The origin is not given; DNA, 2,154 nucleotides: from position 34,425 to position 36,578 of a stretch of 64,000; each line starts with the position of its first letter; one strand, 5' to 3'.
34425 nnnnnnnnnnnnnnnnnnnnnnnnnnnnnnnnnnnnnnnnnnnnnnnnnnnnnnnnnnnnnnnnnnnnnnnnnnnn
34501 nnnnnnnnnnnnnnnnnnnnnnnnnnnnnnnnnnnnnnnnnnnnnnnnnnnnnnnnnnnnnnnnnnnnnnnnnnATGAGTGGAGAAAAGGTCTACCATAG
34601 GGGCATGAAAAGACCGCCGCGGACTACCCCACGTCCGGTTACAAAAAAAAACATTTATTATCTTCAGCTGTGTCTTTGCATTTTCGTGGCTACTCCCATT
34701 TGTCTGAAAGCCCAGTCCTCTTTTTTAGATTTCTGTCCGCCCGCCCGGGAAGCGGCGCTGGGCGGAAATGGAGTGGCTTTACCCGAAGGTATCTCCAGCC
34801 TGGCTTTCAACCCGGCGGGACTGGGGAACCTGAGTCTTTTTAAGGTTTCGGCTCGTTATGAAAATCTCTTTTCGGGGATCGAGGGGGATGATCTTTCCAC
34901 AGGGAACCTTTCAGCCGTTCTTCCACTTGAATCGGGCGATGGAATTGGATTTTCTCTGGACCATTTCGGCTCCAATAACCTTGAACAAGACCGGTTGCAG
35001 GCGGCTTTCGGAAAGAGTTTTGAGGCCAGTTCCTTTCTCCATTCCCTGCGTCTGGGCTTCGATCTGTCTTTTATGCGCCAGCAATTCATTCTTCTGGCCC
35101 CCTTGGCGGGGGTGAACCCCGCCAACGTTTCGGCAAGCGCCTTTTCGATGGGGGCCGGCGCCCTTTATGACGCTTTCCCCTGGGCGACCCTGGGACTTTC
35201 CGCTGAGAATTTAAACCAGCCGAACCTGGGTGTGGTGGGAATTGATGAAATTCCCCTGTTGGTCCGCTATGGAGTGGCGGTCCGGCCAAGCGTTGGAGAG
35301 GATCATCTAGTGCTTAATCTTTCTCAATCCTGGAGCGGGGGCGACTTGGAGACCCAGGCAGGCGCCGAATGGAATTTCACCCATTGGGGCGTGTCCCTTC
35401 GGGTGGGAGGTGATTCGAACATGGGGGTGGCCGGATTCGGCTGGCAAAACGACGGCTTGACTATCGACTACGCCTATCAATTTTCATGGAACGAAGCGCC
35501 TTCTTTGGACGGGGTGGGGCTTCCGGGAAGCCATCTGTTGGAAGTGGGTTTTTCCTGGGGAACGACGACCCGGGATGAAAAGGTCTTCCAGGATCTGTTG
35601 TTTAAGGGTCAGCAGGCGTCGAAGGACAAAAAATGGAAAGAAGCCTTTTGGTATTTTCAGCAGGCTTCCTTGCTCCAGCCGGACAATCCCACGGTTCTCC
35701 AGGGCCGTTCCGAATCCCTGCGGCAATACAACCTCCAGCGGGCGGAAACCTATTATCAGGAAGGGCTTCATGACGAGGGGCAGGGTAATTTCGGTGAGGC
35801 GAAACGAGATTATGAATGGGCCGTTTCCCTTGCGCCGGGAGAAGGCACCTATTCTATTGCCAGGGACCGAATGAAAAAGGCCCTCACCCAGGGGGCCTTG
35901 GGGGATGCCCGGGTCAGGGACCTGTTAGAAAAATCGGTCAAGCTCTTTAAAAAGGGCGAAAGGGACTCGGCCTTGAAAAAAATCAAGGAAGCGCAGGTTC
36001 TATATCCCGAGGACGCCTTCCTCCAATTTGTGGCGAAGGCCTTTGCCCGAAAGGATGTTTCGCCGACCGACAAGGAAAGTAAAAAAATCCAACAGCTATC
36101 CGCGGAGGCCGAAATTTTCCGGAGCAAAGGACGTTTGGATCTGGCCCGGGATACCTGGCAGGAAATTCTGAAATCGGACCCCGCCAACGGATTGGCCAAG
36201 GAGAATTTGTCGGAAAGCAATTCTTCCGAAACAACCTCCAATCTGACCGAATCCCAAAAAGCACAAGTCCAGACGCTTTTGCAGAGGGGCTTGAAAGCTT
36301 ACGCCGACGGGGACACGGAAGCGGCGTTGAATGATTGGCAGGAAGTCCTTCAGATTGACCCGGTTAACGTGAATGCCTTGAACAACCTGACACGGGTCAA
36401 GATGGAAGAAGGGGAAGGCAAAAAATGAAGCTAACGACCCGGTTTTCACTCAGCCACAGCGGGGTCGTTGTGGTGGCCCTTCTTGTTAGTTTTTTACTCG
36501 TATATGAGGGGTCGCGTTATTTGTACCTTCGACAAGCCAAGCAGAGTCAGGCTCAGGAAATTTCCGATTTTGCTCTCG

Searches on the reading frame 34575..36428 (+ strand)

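Call 44: search_protein_families(library=pfam, proteins=[window:34575-36428:+], max_evalue=0.00001)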
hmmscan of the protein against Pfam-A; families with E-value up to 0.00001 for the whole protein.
window:34575-36428:+ (617 aa): 4 families
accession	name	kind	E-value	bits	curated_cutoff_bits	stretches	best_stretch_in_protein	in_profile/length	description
PF07719.23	TPR_2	-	8.4e-14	50.9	27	0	567-596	3-32/34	Tetratricopeptide repeat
PF00515.34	TPR_1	-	3.4e-09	36.6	27.8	0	566-596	2-32/34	Tetratricopeptide repeat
PF13414.12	TPR_11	-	2e-08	34.2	26.8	0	576-605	5-34/42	TPR repeat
PF13432.12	TPR_16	-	1.6e-06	28.8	32.7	0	511-547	3-39/65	Tetratricopeptide repeat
